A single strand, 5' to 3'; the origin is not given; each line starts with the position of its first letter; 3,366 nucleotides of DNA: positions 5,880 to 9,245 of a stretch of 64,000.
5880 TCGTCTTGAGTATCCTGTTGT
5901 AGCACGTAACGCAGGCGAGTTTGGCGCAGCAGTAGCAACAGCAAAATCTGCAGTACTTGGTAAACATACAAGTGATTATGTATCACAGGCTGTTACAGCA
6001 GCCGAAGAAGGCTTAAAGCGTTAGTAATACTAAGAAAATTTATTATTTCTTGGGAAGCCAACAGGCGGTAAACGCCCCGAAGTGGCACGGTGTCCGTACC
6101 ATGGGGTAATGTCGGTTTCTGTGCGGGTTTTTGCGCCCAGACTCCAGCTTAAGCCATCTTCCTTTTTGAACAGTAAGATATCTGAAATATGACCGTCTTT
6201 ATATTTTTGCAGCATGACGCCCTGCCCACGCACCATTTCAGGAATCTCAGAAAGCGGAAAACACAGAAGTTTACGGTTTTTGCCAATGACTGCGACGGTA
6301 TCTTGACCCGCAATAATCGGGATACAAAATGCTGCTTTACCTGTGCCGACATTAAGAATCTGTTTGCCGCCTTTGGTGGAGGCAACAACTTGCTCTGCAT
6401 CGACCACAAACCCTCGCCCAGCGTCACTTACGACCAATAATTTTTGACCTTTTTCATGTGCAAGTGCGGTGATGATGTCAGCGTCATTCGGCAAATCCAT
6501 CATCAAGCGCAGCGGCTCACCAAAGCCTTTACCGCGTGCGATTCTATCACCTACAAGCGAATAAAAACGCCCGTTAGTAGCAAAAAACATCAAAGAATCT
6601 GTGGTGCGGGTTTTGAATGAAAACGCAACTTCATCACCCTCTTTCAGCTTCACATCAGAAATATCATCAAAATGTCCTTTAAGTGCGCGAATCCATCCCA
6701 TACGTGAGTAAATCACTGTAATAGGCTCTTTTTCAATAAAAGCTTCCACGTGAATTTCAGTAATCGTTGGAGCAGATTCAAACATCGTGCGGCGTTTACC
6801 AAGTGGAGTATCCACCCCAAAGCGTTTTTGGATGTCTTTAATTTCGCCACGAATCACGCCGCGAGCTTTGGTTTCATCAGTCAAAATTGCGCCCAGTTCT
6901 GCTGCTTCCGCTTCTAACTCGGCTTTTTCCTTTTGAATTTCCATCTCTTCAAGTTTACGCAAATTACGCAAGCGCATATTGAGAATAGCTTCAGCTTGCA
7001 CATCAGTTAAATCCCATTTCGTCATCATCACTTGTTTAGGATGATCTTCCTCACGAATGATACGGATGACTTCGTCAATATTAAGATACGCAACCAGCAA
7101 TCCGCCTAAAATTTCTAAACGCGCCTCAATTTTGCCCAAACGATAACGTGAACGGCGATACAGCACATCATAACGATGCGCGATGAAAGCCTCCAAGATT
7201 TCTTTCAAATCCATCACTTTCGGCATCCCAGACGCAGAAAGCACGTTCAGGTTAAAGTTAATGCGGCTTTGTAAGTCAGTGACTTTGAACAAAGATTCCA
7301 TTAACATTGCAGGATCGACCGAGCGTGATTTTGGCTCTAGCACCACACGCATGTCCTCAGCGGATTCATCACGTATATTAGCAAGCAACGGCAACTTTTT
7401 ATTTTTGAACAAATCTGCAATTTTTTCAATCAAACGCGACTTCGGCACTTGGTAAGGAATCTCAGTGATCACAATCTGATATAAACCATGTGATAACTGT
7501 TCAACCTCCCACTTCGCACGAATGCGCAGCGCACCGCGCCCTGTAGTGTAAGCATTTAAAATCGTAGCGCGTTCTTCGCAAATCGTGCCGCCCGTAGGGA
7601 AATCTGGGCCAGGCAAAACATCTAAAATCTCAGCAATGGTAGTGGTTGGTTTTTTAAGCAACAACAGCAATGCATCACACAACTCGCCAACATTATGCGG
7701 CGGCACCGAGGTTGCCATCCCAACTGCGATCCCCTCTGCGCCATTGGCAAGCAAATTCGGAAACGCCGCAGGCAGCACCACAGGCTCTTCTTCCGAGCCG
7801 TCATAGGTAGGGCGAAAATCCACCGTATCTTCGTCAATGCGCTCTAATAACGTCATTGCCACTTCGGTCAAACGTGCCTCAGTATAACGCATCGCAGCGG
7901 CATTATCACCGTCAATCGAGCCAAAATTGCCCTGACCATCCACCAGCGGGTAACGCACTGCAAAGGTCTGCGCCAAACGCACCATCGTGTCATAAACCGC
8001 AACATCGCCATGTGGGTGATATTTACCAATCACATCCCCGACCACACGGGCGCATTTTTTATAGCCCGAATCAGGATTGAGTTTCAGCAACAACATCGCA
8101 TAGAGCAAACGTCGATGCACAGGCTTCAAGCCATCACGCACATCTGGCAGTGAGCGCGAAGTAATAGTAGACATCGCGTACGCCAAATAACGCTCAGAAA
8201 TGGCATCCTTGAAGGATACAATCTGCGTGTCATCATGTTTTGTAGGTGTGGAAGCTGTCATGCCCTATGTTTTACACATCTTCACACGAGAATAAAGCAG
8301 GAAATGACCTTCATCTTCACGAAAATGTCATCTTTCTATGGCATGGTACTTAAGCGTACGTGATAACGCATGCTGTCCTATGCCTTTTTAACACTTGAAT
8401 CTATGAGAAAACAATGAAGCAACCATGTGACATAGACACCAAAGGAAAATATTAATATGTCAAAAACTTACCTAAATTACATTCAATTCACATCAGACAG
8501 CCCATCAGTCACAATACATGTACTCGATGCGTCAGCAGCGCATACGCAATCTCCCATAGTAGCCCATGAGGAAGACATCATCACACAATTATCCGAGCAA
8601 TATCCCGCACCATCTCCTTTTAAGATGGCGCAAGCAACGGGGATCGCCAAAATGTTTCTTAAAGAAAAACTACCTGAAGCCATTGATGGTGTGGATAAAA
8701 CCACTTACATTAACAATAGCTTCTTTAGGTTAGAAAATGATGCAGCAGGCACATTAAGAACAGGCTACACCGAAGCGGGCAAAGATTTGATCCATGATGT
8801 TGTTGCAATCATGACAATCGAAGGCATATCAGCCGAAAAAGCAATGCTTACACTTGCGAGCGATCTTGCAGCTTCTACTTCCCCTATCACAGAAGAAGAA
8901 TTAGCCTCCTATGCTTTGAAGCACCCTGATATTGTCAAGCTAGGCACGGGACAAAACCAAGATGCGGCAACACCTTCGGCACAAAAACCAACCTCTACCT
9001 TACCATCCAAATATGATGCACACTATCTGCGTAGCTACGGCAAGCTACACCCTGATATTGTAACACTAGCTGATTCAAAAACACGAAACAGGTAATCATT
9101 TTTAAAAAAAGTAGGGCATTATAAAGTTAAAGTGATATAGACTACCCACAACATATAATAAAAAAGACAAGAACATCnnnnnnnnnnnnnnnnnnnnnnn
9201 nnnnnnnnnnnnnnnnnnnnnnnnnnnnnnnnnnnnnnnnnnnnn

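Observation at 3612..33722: A Pho-box-type promoter marks a dispersed regulon made only of orphan genes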

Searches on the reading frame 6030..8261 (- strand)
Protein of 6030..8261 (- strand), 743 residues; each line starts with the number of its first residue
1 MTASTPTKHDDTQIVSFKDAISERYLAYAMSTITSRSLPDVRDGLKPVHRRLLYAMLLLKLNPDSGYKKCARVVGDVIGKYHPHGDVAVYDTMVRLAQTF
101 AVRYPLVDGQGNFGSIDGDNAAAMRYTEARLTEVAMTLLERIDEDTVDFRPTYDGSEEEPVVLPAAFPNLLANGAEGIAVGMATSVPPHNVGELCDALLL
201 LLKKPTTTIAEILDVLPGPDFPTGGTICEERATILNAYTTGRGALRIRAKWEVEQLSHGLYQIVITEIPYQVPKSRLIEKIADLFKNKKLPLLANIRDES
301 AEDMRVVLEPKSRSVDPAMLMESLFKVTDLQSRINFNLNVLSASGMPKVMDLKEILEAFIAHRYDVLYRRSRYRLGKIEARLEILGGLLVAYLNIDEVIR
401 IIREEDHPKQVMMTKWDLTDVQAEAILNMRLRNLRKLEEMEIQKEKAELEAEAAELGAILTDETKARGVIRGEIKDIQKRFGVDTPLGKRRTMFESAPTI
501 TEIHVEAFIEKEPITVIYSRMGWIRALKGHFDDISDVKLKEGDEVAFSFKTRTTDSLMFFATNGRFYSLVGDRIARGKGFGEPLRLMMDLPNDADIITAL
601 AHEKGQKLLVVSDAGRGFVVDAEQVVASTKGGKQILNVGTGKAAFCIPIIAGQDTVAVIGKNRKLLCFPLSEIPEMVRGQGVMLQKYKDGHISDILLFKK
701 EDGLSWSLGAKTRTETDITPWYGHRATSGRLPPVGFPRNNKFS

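Call 10: search_protein_families(library=pfam, proteins=[window:6030-8261:-], max_evalue=0.01)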
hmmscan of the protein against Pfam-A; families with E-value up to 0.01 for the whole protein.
window:6030-8261:- (743 aa): 2 families
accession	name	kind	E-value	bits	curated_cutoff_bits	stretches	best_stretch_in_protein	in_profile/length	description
PF00521.26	DNA_topoisoIV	-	3.8e-151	504.2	31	1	36-474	1-431/432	DNA gyrase/topoisomerase IV, subunit A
PF03989.18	DNA_gyraseA_C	-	5.2e-10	39.1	27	1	655-690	2-38/48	DNA gyrase C-terminal domain, beta-propeller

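Call 11: search_protein_families(library=ncbifam, proteins=[window:6030-8261:-], max_evalue=0.01)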
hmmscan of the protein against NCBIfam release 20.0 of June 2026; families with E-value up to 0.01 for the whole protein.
window:6030-8261:- (743 aa): 10 families
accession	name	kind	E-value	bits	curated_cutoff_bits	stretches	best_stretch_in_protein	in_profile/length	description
NF004044.1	PRK05561.1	subfamily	4.2e-291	967.9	654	1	17-742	2-737/738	DNA topoisomerase (ATP-hydrolyzing)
TIGR01062.1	parC_Gneg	equivalog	1.9e-275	915.6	628.9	1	15-742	4-734/735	DNA topoisomerase IV subunit A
TIGR01063.1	gyrA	equivalog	3.4e-204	680.2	877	1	15-701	4-699/800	DNA topoisomerase (ATP-hydrolyzing) subunit A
NF004043.1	PRK05560.1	equivalog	1.8e-202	674.4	902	1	14-683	4-681/798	DNA gyrase subunit A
TIGR01061.1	parC_Gpos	equivalog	2.6e-161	538.6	813.25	1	16-701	5-697/737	DNA topoisomerase IV subunit A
NF010586.0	PRK13979.1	equivalog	2.3e-156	522.2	1475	1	15-576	16-585/957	DNA topoisomerase IV subunit A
NF038098.1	GyrA_w_intein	exception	9.2e-152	507.4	1850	2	127-568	538-986/1232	intein-containing DNA gyrase subunit A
NF007209.0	PRK09631.1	equivalog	1.8e-66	225.2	644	1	18-481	5-445/635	DNA topoisomerase IV subunit A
NF009397.0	PRK12758.1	equivalog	4.6e-65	220.1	780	1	8-442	14-419/870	DNA gyrase/topoisomerase IV subunit A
NF007208.0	PRK09630.1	equivalog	4.2e-40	138.1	598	1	22-334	9-292/479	DNA topoisomerase IV subunit A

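Call 26: find_related_loci(query=window:6030-8261:-, collection=genome_contigs, flank=10000)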
Query window:6030-8261:- (743 aa) in genome_contigs; peptide patterns used: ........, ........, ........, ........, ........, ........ (x = any residue, [..] = any of these).
600 stretches matched a pattern (row limit reached: there are more); 593 encode a relative of the query (tblastn E <= 1e-3); the best 80 are kept; 80 distinct loci.
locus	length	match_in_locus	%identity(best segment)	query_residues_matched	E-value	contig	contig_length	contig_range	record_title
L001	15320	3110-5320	65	5-742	0e+0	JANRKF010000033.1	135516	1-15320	MAG: Alphaproteobacteria bacterium isolate bins.82 k141_3688214, whole genome shotgun sequence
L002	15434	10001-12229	62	1-742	0e+0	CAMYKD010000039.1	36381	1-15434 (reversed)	MAG: uncultured Kiloniellales bacterium isolate ES_M_Alpha_08 genome assembly, contig: scaffold_1200, whole genome shotg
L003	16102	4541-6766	61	3-742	0e+0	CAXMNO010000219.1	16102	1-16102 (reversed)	MAG: uncultured Acidimicrobiia bacterium isolate 07C-BC-St02_bin.20.orig genome assembly, contig: k141_2947836, whole ge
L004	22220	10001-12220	62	4-743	0e+0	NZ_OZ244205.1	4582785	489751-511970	MAG: Nisaea sp. isolate 9597659a-a5f6-4932-a0e9-eeb6e27f2c93 chromosome 1, complete sequence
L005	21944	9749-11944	62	11-743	0e+0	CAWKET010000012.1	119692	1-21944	MAG: uncultured Alphaproteobacteria bacterium isolate MFD09055.bin.2.42 genome assembly, contig: contig_14758, whole gen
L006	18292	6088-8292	61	11-743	0e+0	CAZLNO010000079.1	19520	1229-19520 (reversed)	MAG TPA_asm: uncultured Rhodovibrionaceae bacterium isolate SRP141376_co2_316 genome assembly, contig: NODE_5770_length_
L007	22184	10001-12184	62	15-742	0e+0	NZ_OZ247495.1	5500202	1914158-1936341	MAG: Pelagibius sp. isolate f3932a26-9111-4292-82b1-e77643cc5a8c chromosome 1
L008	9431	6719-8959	60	3-742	0e+0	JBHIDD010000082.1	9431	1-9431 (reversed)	MAG: Kiloniellaceae bacterium isolate Baj_3_bin.20 NODE_1286_length_9431_cov_6.275597, whole genome shotgun sequence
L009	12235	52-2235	62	15-742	0e+0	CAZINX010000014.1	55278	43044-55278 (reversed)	MAG TPA_asm: uncultured Hyphomicrobiaceae bacterium isolate SRP332253_co1_135 genome assembly, contig: NODE_611_length_5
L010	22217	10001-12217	60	6-743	0e+0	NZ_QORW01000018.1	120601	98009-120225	Dongia deserti strain SYSU D60009 s803_Contig18, whole genome shotgun sequence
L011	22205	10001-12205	61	6-743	0e+0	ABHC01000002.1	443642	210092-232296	Alpha proteobacterium BAL199 1103548001544, whole genome shotgun sequence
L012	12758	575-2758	62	15-742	0e+0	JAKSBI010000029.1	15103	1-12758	MAG: Hyphomicrobiales bacterium isolate MAG.172 k141_9171258, whole genome shotgun sequence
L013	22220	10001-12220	60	4-743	0e+0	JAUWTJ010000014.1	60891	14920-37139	MAG: Alphaproteobacteria bacterium isolate CSMAG_2577 CSMAG_2577_k127_3278005_length_60891_cov_29.6083, whole genome sho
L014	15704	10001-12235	60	1-743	0e+0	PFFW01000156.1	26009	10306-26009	MAG: Rhodospirillales bacterium CG15_BIG_FIL_POST_REV_8_21_14_020_66_15 CG15_8_21_14_0.20_scaffold_562_c, whole genome s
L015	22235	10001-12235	59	1-743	0e+0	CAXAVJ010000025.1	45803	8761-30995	MAG TPA_asm: uncultured Rhodospirillaceae bacterium isolate ERR594358_concoct_25 genome assembly, contig: ERZ2772497.431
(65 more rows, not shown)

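Call 95: find_related_loci(query=window:6030-8261:-, collection=metagenome_contigs, flank=6000)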
Query window:6030-8261:- (743 aa) in metagenome_contigs; peptide patterns used: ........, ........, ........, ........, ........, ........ (x = any residue, [..] = any of these).
600 stretches matched a pattern (row limit reached: there are more); 583 encode a relative of the query (tblastn E <= 1e-3); the best 80 are kept; 80 distinct loci.
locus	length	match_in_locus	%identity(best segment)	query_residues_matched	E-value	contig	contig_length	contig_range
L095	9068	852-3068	62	4-743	0e+0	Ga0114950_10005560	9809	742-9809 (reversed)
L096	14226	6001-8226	60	1-742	0e+0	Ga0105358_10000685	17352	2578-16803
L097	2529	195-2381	62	15-743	0e+0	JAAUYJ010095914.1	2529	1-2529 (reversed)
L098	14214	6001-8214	63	6-742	0e+0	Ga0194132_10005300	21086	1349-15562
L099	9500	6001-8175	62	19-743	0e+0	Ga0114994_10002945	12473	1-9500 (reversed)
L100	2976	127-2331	61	15-742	0e+0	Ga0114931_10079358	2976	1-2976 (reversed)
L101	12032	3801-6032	60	1-742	0e+0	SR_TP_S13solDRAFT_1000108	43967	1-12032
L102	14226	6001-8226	62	2-743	0e+0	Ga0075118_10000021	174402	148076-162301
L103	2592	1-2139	62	33-742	0e+0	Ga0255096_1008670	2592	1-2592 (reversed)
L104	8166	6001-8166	61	2-726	0e+0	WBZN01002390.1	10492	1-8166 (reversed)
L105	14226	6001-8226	60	1-743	0e+0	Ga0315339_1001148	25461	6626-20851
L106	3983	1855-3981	62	15-714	0e+0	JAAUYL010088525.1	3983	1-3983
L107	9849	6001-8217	59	6-742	0e+0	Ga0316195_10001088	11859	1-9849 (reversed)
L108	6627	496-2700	59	7-743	0e+0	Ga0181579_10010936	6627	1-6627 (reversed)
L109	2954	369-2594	58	4-742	0e+0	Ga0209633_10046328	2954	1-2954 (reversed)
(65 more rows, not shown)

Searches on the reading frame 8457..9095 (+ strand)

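Call 10: search_protein_families(library=pfam, proteins=[window:8457-9095:+], max_evalue=0.01)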
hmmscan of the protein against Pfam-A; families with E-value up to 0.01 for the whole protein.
window:8457-9095:+ (212 aa): 1 family
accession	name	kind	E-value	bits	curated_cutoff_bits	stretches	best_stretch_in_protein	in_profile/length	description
PF01890.21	CbiG_C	-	0.0032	18.4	27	0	112-165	31-87/117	Cobalamin synthesis G C-terminus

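Call 11: search_protein_families(library=ncbifam, proteins=[window:8457-9095:+], max_evalue=0.01)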
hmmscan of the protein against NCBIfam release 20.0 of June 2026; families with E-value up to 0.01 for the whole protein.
window:8457-9095:+ (212 aa): 0 families

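Call 52: search_protein_families(library=phrogs, proteins=[window:8457-9095:+], max_evalue=0.01)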
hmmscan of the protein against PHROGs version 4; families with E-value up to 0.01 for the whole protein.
window:8457-9095:+ (212 aa): 0 families

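Call 53: search_protein_families(library=padloc, proteins=[window:8457-9095:+], max_evalue=0.01)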
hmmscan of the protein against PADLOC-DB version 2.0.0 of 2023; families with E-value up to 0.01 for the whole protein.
window:8457-9095:+ (212 aa): 0 families
